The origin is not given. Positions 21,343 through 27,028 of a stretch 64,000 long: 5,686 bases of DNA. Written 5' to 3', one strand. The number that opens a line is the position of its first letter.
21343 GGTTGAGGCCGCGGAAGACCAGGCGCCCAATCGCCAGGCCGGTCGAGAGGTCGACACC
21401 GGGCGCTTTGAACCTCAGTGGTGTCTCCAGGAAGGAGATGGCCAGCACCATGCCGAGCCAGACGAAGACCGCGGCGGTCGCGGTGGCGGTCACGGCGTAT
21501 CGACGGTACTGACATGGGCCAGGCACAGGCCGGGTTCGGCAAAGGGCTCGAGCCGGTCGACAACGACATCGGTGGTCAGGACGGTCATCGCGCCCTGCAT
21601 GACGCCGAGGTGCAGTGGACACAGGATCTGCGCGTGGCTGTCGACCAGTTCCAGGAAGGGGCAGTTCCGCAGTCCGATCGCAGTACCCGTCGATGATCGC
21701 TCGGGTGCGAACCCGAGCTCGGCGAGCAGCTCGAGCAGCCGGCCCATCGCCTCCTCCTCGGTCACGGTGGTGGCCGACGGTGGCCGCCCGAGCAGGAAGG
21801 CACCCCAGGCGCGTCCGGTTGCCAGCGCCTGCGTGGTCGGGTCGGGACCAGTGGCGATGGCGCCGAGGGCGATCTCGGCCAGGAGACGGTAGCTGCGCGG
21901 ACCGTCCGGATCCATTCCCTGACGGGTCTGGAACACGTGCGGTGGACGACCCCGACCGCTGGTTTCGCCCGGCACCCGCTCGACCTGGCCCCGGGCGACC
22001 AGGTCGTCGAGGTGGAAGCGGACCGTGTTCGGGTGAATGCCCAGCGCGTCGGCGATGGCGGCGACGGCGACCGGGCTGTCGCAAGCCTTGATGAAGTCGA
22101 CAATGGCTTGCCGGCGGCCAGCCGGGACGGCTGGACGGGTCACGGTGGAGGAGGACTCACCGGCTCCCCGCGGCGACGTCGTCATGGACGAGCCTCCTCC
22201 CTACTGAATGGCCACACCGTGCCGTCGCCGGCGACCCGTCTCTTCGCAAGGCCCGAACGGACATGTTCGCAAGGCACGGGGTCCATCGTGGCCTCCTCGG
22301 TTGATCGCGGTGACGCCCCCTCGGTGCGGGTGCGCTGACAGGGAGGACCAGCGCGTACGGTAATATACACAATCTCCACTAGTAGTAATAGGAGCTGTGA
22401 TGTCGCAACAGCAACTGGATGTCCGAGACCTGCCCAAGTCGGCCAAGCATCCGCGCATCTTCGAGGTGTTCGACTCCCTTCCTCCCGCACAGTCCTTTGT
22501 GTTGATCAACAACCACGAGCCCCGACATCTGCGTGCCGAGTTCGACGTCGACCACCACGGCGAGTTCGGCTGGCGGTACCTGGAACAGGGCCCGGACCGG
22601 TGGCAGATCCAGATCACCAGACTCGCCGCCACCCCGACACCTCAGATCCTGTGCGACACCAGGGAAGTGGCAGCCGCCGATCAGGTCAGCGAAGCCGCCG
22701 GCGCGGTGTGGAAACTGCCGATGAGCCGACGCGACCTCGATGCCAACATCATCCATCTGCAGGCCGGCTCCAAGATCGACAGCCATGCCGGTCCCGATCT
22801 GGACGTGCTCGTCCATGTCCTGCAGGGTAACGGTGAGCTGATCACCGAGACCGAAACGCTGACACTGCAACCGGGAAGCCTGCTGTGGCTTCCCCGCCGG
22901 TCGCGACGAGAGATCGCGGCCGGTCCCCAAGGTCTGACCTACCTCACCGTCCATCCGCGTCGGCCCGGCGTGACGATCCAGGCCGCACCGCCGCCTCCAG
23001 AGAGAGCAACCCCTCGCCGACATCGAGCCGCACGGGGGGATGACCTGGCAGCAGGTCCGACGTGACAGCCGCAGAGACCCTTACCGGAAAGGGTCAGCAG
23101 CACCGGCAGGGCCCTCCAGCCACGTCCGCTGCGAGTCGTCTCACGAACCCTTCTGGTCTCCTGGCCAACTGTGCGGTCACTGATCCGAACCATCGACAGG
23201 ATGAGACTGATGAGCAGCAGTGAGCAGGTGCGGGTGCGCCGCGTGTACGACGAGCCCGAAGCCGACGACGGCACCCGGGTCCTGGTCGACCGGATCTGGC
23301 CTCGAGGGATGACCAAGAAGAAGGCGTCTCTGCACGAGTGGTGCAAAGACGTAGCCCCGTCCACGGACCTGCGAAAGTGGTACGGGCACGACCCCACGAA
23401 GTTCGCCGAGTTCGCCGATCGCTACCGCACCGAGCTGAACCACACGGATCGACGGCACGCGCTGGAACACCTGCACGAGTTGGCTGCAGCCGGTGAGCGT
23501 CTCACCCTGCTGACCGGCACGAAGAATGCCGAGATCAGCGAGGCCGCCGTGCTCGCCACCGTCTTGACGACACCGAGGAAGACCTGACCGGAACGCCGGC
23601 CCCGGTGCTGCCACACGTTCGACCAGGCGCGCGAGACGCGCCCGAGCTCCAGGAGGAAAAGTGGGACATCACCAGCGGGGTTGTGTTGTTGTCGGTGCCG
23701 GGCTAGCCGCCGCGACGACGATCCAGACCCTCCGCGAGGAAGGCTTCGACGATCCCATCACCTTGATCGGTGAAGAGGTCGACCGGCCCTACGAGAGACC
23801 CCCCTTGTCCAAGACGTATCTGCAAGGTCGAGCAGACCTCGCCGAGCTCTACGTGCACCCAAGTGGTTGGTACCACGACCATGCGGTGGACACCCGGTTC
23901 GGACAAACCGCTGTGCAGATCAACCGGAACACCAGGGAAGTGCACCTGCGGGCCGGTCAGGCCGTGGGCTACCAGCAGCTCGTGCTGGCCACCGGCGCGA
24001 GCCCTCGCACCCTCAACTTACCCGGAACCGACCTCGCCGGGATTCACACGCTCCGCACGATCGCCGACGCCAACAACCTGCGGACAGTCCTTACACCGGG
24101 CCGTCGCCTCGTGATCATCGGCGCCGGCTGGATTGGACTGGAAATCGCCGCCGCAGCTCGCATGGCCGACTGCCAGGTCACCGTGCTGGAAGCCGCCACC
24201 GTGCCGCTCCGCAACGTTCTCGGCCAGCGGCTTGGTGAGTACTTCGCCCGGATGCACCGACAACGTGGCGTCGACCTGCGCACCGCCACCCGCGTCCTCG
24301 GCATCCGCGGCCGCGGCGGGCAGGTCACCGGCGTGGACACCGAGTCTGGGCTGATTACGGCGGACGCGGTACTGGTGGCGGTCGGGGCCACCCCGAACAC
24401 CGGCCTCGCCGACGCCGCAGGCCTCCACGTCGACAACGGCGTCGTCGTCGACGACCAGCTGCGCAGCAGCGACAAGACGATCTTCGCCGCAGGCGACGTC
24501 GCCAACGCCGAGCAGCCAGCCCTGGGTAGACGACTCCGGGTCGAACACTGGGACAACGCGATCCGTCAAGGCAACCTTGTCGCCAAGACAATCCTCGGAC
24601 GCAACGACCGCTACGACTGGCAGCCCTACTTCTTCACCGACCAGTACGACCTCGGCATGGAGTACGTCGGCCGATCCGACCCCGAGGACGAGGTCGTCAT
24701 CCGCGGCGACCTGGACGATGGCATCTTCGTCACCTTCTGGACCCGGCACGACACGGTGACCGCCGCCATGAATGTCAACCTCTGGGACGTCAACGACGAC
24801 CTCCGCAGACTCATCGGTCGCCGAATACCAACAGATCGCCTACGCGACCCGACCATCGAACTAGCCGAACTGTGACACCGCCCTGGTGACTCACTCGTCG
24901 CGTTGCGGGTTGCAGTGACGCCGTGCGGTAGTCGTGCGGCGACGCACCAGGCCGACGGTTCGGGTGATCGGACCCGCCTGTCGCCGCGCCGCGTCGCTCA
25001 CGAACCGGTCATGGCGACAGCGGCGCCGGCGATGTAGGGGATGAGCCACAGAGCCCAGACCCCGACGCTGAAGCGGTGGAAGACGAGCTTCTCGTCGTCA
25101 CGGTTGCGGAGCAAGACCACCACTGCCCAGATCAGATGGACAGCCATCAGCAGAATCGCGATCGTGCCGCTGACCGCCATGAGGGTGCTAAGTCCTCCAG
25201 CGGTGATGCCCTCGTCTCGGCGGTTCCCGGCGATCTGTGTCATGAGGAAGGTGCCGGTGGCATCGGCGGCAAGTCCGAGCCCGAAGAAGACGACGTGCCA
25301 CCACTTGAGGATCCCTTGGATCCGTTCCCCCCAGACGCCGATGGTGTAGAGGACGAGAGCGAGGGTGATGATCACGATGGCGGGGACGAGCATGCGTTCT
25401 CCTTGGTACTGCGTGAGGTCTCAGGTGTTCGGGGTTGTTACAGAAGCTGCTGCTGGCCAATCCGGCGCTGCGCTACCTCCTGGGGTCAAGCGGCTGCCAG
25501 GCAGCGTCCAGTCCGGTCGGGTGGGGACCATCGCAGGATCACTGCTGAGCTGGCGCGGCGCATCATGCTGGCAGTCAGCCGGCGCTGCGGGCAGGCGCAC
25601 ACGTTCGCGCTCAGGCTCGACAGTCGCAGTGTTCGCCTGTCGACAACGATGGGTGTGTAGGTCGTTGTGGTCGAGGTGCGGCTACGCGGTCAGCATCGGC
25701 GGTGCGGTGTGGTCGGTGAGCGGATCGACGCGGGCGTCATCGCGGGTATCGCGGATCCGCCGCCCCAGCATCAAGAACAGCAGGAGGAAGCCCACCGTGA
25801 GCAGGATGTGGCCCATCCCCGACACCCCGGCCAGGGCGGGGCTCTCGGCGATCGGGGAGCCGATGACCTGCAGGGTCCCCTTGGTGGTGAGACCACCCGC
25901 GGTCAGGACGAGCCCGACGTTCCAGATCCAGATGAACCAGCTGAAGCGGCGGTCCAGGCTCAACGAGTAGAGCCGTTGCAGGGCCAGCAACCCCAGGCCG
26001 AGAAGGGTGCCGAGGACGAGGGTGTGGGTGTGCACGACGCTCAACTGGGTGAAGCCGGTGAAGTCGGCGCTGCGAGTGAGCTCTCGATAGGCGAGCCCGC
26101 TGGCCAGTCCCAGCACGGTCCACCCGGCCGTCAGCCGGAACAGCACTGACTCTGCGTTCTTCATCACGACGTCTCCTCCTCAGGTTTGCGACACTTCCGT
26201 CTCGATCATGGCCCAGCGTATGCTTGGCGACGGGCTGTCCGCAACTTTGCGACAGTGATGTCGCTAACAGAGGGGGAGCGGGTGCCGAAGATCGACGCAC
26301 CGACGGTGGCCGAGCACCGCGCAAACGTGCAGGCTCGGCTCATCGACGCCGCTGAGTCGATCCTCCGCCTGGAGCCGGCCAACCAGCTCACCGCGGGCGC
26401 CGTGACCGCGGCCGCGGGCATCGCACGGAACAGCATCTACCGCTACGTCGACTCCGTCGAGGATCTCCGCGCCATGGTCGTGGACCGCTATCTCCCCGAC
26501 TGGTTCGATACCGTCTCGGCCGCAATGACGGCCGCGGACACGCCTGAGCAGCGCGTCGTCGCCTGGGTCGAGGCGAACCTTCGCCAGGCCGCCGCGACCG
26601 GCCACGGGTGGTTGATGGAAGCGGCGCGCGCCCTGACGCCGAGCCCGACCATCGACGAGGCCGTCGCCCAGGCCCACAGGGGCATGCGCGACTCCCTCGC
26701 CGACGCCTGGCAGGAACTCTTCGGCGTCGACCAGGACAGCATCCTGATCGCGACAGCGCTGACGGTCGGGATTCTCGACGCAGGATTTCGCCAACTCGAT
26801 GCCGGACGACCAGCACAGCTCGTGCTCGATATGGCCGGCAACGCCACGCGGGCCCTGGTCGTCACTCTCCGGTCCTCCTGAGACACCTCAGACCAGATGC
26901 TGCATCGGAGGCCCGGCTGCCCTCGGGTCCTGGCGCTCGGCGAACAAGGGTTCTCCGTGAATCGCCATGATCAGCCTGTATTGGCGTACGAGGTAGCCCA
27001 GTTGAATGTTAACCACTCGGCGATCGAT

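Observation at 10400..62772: Many conserved genes are interrupted by single-base frameshifts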

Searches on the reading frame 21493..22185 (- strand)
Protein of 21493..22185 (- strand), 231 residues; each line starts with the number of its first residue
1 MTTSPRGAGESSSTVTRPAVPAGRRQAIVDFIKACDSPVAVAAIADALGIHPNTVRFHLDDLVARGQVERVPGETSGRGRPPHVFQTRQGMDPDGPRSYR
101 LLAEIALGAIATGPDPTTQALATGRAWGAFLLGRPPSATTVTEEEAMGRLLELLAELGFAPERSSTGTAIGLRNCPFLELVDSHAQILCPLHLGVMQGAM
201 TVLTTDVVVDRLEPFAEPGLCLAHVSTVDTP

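Call 44: search_protein_families(library=pfam, proteins=[window:21493-22185:-], max_evalue=0.01)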
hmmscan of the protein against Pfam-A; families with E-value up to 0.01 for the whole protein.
window:21493-22185:- (231 aa): 9 families
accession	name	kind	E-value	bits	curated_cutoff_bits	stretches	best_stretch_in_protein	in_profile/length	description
PF09339.16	HTH_IclR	-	5.8e-07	29.6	22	1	27-72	7-52/52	IclR helix-turn-helix domain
PF12840.13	HTH_20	-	5e-06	26.8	27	1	27-66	8-46/51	Helix-turn-helix domain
PF01726.22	LexA_DNA_bind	-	2.2e-05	24.6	23.7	1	28-74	15-62/65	LexA DNA binding domain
PF04703.18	FaeA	-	6e-05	23.7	20.7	1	25-72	2-49/62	FaeA-like protein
PF12802.13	MarR_2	-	0.00022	21.7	27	1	38-78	18-60/61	MarR family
PF00392.27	GntR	-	0.0017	18.4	27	1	28-74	13-60/64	Bacterial regulatory proteins, gntR family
PF13556.12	HTH_30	-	0.0046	17.2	27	1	41-60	15-34/59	PucR C-terminal helix-turn-helix domain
PF08279.18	HTH_11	-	0.0074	16.6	25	0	24-73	1-51/55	HTH domain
PF03444.21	HrcA_DNA-bdg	-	0.0087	16.1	21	0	26-77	11-62/79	Winged helix-turn-helix transcription repressor, HrcA DNA-binding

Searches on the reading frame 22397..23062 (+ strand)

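Call 72: search_protein_families(library=pfam, proteins=[window:22397-23062:+], max_evalue=0.01)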
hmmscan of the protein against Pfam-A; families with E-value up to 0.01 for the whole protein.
window:22397-23062:+ (222 aa): 3 families
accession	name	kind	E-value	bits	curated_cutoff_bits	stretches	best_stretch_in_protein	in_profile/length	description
PF10006.14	DUF2249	-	9e-25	86.7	29.5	1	7-75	2-70/70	Uncharacterized conserved protein (DUF2249)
PF02311.25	AraC_binding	-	9.3e-05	22.6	21.1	1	137-188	25-77/135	AraC-like ligand binding domain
PF07883.17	Cupin_2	-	0.00026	21.1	27.2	1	118-173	2-56/70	Cupin domain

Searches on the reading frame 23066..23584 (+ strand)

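Call 72: search_protein_families(library=pfam, proteins=[window:23066-23584:+], max_evalue=0.01)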
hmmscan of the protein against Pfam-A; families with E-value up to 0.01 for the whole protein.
window:23066-23584:+ (173 aa): 3 families
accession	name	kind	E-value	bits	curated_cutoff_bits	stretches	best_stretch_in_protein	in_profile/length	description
PF22752.1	DUF488-N3i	-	6.4e-36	124.2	27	1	55-169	2-113/131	Inactive DUF488-N3 subclade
PF04343.18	DUF488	-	4.5e-28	98.7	22.2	1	57-167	2-121/121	Domain of unknown function DUF488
PF22751.1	DUF488-N3a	-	9.4e-24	84.4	27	1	55-168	1-115/118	Active DUF488-N3 subclade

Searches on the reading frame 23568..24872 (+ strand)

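Call 72: search_protein_families(library=pfam, proteins=[window:23568-24872:+], max_evalue=0.01)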
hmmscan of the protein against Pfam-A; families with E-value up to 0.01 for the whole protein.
window:23568-24872:+ (435 aa): 9 families
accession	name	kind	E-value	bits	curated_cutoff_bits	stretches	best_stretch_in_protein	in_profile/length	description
PF07992.20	Pyr_redox_2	-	7e-66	223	26.1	1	39-335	3-291/291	Pyridine nucleotide-disulphide oxidoreductase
PF00070.33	Pyr_redox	-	2.1e-15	57.5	22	1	180-259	1-80/82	Pyridine nucleotide-disulphide oxidoreductase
PF14759.12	Reductase_C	-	1e-13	52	25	1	354-435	1-84/85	Reductase C-terminal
PF01266.30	DAO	-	3e-10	40.6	27.9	1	222-277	151-207/353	FAD dependent oxidoreductase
PF13738.12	Pyr_redox_3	-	7.5e-08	32.4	30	0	182-211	1-31/305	Pyridine nucleotide-disulphide oxidoreductase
PF13450.12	NAD_binding_8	-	1.8e-07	31.8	21.9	1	183-212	1-30/68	NAD(P)-binding Rossmann-like domain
PF03486.20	HI0933_like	-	2.1e-06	27.8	50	0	180-218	2-40/244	HI0933-like protein Rossmann domain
PF13241.12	NAD_binding_7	-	1.1e-05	26.3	22.1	0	36-87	7-46/104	Putative NAD(P)-binding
PF01593.30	Amino_oxidase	-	0.0059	16.4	19.8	0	225-274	206-256/443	Flavin containing amine oxidoreductase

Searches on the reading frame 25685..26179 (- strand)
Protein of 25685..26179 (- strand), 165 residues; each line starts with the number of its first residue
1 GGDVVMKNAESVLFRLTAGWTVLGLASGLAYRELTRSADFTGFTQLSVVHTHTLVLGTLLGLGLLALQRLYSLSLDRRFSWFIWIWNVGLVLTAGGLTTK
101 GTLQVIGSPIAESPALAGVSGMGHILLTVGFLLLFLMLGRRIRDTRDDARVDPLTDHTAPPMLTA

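Call 72: search_protein_families(library=pfam, proteins=[window:25685-26179:-], max_evalue=0.01)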
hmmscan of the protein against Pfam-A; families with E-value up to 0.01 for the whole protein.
window:25685-26179:- (165 aa): 1 family
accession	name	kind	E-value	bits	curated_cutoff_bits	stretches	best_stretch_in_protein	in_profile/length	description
PF11070.13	DUF2871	-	1.8e-39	135.5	27.4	1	13-140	4-133/134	Protein of unknown function (DUF2871)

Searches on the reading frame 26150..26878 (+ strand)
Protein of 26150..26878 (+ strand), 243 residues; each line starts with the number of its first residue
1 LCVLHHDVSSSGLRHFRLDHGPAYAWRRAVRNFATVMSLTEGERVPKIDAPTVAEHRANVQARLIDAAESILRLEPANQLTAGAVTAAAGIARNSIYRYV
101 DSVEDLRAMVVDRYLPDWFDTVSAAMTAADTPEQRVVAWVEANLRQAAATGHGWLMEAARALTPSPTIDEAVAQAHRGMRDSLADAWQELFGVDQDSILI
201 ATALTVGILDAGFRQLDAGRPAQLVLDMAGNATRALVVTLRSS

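Call 72: search_protein_families(library=pfam, proteins=[window:26150-26878:+], max_evalue=0.01)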
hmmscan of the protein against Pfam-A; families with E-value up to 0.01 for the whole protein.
window:26150-26878:+ (243 aa): 1 family
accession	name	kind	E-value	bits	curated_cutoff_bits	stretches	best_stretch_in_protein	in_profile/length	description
PF00440.29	TetR_N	-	0.00024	21.2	24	1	64-106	1-43/47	Bacterial regulatory proteins, tetR family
